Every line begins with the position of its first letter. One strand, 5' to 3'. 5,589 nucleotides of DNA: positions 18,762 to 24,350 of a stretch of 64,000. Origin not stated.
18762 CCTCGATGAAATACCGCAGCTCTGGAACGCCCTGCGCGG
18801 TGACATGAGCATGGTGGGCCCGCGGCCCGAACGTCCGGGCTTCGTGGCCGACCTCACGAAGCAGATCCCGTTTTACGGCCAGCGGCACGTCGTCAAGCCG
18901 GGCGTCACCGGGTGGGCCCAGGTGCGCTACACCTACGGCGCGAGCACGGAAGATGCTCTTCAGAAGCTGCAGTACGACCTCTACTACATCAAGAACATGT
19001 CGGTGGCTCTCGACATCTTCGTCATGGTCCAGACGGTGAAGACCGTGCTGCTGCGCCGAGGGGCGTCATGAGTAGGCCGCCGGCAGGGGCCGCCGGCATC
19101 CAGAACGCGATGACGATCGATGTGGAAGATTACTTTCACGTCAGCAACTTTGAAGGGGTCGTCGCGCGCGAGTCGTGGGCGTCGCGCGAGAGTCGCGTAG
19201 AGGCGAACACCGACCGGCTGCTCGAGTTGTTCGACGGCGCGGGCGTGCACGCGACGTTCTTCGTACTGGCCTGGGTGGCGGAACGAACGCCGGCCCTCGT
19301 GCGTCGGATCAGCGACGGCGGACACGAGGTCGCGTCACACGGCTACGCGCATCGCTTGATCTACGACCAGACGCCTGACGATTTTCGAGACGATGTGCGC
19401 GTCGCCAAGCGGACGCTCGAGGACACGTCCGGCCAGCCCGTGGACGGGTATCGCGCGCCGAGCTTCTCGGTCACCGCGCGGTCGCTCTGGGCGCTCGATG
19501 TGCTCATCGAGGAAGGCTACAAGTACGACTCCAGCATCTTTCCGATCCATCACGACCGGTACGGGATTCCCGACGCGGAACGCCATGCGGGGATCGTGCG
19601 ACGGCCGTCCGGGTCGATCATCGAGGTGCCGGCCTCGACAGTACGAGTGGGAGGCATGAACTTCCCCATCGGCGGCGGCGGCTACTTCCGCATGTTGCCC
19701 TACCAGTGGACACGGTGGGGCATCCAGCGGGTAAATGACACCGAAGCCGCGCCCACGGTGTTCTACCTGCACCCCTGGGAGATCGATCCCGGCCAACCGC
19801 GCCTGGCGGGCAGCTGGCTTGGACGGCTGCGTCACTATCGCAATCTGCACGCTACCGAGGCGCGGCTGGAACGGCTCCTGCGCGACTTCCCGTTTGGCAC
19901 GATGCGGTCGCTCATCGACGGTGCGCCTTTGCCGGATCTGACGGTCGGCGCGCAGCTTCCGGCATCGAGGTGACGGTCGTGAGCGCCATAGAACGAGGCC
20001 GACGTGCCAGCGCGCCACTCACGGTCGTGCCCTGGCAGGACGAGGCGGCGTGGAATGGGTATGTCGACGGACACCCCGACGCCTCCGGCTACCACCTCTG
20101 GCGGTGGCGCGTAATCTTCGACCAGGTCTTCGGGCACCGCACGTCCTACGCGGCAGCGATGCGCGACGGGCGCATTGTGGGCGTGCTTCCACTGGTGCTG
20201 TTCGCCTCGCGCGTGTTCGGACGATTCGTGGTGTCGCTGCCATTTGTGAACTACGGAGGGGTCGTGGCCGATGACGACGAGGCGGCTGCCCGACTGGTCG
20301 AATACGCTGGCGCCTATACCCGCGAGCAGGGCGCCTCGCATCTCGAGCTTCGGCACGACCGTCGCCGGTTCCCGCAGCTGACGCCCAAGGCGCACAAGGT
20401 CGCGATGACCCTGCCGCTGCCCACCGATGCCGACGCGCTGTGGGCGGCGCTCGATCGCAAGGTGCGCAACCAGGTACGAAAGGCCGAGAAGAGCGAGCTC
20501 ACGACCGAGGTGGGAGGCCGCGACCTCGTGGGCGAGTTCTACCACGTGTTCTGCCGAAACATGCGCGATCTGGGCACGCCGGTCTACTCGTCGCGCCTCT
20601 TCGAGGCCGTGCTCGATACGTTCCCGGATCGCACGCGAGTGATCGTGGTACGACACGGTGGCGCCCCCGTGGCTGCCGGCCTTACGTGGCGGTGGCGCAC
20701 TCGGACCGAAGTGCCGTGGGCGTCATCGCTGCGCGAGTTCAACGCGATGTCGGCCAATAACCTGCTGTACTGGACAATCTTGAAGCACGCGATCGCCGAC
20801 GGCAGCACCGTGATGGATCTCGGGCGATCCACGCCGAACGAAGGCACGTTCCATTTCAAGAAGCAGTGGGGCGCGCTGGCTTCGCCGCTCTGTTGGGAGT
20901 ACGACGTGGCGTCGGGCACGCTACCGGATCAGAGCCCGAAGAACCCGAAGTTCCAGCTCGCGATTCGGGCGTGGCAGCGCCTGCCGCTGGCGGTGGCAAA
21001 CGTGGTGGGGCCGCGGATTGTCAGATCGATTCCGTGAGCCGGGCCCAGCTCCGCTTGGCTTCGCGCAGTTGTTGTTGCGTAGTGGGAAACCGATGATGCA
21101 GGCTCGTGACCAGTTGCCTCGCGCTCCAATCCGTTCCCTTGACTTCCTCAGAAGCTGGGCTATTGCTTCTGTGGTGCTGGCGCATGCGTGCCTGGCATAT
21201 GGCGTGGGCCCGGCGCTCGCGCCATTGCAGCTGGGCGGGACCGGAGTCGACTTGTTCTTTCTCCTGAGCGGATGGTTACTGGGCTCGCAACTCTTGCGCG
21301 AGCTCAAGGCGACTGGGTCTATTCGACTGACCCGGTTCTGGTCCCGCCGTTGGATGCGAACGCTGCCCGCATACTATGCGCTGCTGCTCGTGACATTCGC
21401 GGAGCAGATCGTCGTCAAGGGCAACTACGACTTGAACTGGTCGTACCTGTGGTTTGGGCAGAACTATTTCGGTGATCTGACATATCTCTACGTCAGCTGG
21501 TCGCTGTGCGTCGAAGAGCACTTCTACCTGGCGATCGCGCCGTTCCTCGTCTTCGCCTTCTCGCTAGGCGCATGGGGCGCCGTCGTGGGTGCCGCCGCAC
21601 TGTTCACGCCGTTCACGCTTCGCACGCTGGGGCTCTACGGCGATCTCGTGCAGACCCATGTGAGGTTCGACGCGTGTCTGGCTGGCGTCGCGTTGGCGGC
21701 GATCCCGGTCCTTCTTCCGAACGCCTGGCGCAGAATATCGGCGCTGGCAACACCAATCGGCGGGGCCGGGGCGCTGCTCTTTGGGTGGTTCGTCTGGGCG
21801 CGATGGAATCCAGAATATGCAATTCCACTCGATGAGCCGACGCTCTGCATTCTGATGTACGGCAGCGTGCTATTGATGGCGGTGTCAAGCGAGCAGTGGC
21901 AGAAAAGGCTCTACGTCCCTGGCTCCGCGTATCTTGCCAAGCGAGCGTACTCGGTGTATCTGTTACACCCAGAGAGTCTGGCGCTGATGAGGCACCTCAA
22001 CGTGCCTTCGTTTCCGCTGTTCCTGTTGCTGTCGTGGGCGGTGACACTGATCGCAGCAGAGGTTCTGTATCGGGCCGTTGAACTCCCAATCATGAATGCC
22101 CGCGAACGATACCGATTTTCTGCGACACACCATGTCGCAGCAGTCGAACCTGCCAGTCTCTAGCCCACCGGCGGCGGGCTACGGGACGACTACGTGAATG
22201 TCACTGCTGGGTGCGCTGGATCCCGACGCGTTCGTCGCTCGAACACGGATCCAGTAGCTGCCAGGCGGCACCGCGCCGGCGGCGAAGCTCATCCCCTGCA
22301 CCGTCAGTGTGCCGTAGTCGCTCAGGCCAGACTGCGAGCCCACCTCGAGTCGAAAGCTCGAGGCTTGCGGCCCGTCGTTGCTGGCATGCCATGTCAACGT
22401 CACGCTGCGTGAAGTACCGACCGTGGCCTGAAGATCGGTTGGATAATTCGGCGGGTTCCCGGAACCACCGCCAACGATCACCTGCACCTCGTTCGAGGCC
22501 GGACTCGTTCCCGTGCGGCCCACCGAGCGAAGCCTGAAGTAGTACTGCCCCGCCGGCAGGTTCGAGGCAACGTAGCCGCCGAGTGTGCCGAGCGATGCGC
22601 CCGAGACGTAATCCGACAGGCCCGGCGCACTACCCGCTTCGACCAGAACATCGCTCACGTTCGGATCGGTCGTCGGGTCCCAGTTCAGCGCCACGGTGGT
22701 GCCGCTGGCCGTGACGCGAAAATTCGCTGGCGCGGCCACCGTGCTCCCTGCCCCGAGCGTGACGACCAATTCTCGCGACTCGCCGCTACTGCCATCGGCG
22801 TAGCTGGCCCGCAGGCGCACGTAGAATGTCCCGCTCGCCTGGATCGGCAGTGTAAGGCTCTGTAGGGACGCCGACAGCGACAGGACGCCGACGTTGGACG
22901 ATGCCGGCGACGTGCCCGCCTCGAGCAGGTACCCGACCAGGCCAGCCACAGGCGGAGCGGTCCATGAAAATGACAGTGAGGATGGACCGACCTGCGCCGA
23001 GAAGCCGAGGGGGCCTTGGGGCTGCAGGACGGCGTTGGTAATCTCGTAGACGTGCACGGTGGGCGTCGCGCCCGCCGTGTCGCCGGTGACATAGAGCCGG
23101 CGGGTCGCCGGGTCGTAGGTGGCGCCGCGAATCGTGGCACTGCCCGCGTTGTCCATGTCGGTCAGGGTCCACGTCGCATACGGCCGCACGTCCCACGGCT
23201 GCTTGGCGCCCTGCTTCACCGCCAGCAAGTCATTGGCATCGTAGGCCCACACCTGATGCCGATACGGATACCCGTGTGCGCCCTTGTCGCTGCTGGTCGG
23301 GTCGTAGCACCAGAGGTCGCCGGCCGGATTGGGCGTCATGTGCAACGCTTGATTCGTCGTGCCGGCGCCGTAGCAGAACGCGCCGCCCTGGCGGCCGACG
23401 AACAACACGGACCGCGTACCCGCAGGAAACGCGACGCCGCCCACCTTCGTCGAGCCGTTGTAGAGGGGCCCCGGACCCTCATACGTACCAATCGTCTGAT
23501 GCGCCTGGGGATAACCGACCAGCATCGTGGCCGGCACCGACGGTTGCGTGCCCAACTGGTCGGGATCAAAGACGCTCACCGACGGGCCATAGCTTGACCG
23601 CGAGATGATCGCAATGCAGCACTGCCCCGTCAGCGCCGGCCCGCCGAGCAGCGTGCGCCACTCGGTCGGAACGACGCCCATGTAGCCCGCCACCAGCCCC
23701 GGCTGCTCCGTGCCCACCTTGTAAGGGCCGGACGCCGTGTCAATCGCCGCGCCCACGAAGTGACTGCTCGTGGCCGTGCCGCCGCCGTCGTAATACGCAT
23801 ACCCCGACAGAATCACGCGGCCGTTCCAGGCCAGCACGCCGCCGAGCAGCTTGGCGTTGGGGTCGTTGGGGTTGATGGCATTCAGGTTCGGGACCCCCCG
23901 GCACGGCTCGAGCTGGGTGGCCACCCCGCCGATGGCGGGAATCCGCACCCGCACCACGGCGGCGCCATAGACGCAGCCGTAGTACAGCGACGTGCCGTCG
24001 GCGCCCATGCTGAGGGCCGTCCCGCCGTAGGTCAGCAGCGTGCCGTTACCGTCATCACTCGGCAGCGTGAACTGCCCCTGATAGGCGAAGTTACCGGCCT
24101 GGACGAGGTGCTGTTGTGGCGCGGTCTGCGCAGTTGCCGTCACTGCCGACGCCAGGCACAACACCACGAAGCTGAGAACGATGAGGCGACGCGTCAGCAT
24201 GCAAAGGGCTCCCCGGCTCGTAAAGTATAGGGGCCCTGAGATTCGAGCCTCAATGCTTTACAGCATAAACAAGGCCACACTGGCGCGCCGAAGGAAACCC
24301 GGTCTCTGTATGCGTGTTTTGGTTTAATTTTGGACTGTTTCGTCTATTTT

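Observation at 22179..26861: Tandem paralogous secreted proteins with a ~370-aa near-identical domain of unknown function inside the EPS island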

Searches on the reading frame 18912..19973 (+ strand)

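Call 15: search_protein_families(library=pfam, proteins=[window:18912-19973:+], max_evalue=0.001)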
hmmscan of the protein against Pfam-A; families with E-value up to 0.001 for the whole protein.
window:18912-19973:+ (353 aa): 2 families
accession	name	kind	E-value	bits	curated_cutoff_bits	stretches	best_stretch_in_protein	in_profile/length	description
PF11959.13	DUF3473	-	7.8e-49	165.4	29.6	1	207-335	1-129/130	Domain of unknown function (DUF3473)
PF01522.26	Polysacc_deac_1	-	5.1e-19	68.9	23.1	1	97-194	18-115/124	Polysaccharide deacetylase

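Call 62: search_protein_families(library=ncbifam, proteins=[window:18912-19973:+], max_evalue=0.00001)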
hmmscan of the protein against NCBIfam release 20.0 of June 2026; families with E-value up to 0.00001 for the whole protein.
window:18912-19973:+ (353 aa): 7 families
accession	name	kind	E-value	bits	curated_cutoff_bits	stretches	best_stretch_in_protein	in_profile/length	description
TIGR03006.1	pepcterm_polyde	equivalog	5.8e-122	406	276.2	1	65-334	1-270/272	XrtA system polysaccharide deacetylase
TIGR02764.1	spore_ybaN_pdaB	equivalog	1.7e-14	54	237.4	1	96-192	17-113/191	polysaccharide deacetylase family sporulation protein PdaB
TIGR04243.1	nodulat_NodB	equivalog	9.5e-11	41.5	240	1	100-183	17-101/197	chitooligosaccharide deacetylase NodB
NF045821.1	PgAcgDacpgdA1_Bac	equivalog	3.6e-09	35.9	400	1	100-184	103-187/282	peptidoglycan-N-acetylglucosamine deacetylase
TIGR02884.1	spore_pdaA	equivalog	8.4e-09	35.4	298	1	98-183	50-135/224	delta-lactam-biosynthetic de-N-acetylase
TIGR03212.1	uraD_N-term-dom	equivalog_domain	6.6e-08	31.9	424.6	1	98-209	77-184/297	allantoinase PuuE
TIGR02873.1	spore_ylxY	hypoth_equivalog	3.8e-07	29.6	391.5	1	101-187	101-187/268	probable sporulation protein, polysaccharide deacetylase family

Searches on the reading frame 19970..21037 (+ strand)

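Call 15: search_protein_families(library=pfam, proteins=[window:19970-21037:+], max_evalue=0.001)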
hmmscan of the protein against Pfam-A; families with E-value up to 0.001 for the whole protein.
window:19970-21037:+ (355 aa): 2 families
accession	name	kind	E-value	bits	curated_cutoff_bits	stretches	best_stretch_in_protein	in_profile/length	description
PF13480.13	Acetyltransf_6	-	1.7e-19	70.8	22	1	163-298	5-143/143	Acetyltransferase (GNAT) domain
PF02388.22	FemAB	-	2e-07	30.7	24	0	153-226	162-235/406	FemAB family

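Call 62: search_protein_families(library=ncbifam, proteins=[window:19970-21037:+], max_evalue=0.00001)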
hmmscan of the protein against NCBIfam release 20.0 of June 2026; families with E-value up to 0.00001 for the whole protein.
window:19970-21037:+ (355 aa): 1 family
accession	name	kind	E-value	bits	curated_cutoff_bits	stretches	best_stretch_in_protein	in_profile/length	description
TIGR03019.1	pepcterm_femAB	equivalog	1.1e-112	376.4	260.35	1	26-355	1-330/330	FemAB family XrtA/PEP-CTERM system-associated protein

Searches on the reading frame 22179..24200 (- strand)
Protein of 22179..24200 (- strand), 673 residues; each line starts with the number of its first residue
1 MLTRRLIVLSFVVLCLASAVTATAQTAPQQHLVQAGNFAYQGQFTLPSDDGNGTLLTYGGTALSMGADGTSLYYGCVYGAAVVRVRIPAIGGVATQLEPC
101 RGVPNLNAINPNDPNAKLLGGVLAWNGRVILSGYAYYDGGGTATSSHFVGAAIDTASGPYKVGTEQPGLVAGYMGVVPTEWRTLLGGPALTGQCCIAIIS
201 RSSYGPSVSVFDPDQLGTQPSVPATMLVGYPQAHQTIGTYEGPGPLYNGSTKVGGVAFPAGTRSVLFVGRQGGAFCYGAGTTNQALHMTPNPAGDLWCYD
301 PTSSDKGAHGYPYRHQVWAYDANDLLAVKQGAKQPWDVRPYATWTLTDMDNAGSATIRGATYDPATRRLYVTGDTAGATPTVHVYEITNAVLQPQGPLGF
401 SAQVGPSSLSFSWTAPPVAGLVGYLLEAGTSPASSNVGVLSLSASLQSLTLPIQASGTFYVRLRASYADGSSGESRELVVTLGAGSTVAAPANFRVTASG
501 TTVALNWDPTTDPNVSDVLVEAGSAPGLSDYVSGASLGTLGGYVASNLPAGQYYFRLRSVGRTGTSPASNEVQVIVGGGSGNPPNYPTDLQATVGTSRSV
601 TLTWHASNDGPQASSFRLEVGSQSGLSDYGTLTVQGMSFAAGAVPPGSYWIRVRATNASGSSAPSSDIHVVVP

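Call 5: search_protein_families(library=pfam, proteins=[window:22179-24200:-], max_evalue=1)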
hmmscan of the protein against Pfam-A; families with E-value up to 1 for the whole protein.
window:22179-24200:- (673 aa): 9 families
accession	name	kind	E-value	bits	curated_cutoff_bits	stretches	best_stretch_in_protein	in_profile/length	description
PF00041.27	fn3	-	7.3e-11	42.6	25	3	587-669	3-82/84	Fibronectin type III domain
PF00801.26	PKD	-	1.1e-07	32.2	23.5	2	390-480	9-80/80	PKD domain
PF10342.15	Kre9_KNH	-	0.00012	23.1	24.6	1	491-562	2-80/94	Kre9/KNH-like N-terminal Ig-like domain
PF01108.23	Tissue_fac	-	0.0052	17.1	27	0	484-513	18-47/107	Tissue factor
PF07495.19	Y_Y_Y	-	0.0079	16.5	26.6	0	644-665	35-56/65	Y_Y_Y domain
PF18981.6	InlK_D3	-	0.008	16.7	25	1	646-672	49-75/75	Internalin K domain (D3/D4)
PF24421.1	Ig_J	-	0.04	14.5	29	0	627-663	56-92/104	Tip attachment protein J, Ig-like domain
PF13620.12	CarboxypepD_reg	-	0.042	14.6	32.3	0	532-567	29-64/82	Carboxypeptidase regulatory-like domain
PF21112.3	CsgH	-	0.48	10.9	27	1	630-663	12-44/88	CsgH protein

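Call 6: search_protein_families(library=ncbifam, proteins=[window:22179-24200:-], max_evalue=1)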
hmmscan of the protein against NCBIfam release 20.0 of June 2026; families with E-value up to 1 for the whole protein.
window:22179-24200:- (673 aa): 0 families

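Call 7: search_solved_structures(query=window:22179-24200:-, max_evalue=10)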
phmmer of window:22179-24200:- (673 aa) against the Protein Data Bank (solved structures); distinct sequences matched with E-value up to 10: 34.
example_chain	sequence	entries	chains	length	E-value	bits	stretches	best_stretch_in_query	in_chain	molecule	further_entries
8q6t_I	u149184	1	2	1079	1.6e-09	40.2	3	504-666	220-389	Titin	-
8g4l_bm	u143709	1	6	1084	2e-07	33.2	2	498-666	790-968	Titin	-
4yh7_A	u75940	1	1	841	1.1e-05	27.5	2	496-671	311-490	Receptor-type tyrosine-protein phosphatase delta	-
4yfe_A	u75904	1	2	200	1.3e-05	27.3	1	498-671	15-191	Receptor-type tyrosine-protein phosphatase delta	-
5e53_A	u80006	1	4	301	3.9e-05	25.7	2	546-671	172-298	Contactin-1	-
4u3h_A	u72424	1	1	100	6.9e-05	24.9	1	583-666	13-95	FN3con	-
4yfg_B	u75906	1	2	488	0.0001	24.4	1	496-671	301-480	Receptor-type tyrosine-protein phosphatase delta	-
4yfd_A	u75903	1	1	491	0.00011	24.2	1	496-671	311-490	Receptor-type tyrosine-protein phosphatase delta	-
6tpw_A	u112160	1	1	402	0.00021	23.3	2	584-668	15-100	Receptor-type tyrosine-protein phosphatase F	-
3ch8_A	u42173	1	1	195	0.00027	22.9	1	560-655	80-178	fusion protein PDZ-Fibronectin,Fibronectin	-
8os3_A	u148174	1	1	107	0.00032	22.7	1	579-667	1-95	Titin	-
8bnq_A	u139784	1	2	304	0.00064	21.7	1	497-666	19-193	Titin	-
2dju_A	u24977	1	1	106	0.00078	21.4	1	580-668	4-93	Receptor-type tyrosine-protein phosphatase F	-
1fnf_A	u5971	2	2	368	0.0011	20.9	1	392-666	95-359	FIBRONECTIN | Isoform 1 of Fibronectin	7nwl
2qbw_A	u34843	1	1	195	0.0015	20.4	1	560-655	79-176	PDZ-Fibronectin fusion protein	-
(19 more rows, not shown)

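Call 27: find_encoding_contigs(protein=window:22179-24200:-, flank=10000, max_places=4)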
Protein window:22179-24200:- (673 aa): no gene with exactly this product is on record in the collection.
